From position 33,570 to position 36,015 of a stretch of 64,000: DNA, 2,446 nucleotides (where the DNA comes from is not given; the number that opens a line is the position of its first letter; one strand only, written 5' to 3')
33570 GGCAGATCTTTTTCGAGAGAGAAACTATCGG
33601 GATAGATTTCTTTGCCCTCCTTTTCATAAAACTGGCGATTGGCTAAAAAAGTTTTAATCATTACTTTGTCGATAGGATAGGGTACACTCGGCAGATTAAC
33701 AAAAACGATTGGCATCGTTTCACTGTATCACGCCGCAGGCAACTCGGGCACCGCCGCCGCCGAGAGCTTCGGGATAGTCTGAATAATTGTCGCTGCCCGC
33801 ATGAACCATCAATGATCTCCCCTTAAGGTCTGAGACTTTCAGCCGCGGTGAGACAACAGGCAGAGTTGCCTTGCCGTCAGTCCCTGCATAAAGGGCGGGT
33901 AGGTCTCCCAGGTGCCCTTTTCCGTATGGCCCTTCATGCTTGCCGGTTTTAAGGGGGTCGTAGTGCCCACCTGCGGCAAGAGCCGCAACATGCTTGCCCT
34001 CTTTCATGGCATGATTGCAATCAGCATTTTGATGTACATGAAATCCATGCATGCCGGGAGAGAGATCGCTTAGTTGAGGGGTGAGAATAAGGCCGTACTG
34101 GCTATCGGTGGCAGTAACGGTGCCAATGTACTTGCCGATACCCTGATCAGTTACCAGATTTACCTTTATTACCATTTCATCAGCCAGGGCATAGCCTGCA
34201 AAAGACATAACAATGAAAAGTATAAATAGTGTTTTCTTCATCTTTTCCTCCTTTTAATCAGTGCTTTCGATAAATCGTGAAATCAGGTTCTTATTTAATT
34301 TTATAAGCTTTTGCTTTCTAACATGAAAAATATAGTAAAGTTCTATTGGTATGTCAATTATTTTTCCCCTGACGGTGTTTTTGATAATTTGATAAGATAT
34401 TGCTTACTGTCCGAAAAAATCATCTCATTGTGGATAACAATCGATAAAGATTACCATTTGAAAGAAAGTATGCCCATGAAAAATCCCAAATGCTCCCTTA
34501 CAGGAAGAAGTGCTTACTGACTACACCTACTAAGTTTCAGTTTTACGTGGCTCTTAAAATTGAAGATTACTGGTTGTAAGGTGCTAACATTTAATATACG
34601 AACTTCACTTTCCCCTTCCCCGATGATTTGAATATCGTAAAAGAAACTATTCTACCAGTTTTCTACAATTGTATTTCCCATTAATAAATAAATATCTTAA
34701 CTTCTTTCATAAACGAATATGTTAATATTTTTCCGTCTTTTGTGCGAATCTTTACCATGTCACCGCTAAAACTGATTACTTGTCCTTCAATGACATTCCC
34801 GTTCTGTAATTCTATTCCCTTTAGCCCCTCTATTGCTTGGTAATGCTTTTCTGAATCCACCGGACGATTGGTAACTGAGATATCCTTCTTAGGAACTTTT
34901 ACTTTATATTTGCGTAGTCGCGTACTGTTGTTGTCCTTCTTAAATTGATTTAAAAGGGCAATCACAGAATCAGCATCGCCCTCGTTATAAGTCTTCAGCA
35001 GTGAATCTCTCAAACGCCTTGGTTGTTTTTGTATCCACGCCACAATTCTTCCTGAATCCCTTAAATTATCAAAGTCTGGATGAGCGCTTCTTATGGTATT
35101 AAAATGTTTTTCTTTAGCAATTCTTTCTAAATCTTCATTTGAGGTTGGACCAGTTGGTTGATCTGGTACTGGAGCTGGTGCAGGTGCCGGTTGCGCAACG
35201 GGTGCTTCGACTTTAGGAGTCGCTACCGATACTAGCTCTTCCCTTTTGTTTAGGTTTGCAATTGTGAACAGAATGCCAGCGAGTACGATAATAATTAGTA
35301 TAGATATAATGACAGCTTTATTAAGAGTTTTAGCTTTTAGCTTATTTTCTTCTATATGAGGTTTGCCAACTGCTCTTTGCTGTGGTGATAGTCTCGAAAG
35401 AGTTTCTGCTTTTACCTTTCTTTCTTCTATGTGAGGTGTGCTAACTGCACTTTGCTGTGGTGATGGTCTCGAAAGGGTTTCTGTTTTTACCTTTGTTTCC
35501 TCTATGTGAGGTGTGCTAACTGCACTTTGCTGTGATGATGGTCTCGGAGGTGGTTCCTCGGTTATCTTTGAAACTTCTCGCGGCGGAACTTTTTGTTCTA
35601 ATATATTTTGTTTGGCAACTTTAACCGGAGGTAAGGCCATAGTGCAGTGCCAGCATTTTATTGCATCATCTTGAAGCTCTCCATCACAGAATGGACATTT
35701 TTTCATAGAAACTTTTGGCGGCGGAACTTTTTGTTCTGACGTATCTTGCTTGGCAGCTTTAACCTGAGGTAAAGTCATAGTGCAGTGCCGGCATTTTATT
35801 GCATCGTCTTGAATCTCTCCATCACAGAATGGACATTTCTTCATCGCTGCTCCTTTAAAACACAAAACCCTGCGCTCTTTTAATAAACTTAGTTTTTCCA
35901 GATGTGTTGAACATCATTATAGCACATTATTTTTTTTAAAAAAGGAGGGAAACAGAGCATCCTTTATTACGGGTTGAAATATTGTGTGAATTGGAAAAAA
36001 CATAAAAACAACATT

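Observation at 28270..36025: Integron-like same-strand cassette array punctuated by a conserved composite repeat, with no integrase in view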

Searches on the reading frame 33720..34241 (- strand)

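Call 9: search_protein_families(library=pfam, proteins=[window:33720-34241:-], max_evalue=0.01)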
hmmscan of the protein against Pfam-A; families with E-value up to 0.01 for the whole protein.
window:33720-34241:- (173 aa): 1 family
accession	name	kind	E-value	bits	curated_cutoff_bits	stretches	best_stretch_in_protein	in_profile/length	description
PF00080.25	Sod_Cu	-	2.1e-33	116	28.9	1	40-172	3-133/133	Copper/zinc superoxide dismutase (SODC)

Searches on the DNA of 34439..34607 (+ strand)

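Call 92: search_dna_similar(query=window:34439-34607:+, collection=plasmids, mode=distant, max_evalue=0.001, max_rows=10)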
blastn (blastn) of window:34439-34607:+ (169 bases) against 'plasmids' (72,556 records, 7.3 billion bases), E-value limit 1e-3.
No match.

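Call 93: search_dna_similar(query=window:34439-34607:+, collection=phages, mode=distant, max_evalue=0.001, max_rows=10)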
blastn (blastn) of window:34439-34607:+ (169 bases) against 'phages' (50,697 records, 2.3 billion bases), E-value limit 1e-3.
No match.
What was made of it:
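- Tried and rejected: There is no match in the plasmid or phage collections (calls 92, 93).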

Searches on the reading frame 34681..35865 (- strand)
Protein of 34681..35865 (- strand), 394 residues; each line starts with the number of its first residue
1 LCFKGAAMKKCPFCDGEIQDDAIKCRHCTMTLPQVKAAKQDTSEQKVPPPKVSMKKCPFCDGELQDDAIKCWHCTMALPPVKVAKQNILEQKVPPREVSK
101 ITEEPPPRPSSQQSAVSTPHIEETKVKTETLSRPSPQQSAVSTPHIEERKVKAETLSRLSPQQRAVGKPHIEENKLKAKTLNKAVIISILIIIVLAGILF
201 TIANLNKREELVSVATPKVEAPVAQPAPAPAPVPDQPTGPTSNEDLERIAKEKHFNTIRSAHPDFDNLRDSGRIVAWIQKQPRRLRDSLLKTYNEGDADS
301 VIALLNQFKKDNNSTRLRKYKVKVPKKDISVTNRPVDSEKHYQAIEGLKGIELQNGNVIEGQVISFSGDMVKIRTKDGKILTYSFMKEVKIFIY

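Call 9: search_protein_families(library=pfam, proteins=[window:34681-35865:-], max_evalue=0.01)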
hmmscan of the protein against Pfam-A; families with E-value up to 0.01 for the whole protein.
window:34681-35865:- (394 aa): 6 families
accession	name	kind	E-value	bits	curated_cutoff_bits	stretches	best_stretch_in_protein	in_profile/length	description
PF13248.11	Zn_ribbon_3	-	4.1e-06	26.5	27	1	7-28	1-22/26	zinc-ribbon domain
PF12773.13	DZR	-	0.00036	21.1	27.3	1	11-74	1-44/45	Double zinc ribbon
PF17915.7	zf_Rg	-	0.00038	20.2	25.5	0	9-34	8-34/49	Reverse gyrase zinc finger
PF22747.2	Zn_ribbon_DUF2089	-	0.0028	18.1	27.6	0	57-75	1-19/32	DUF2089 zinc ribbon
PF10571.15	UPF0547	-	0.0078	16.8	29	0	9-28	1-20/26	Uncharacterised protein family UPF0547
PF25299.1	ZZ_ADA2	-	0.0079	16.8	27.5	0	57-75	1-19/48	ADA2 ZZ-type zing finger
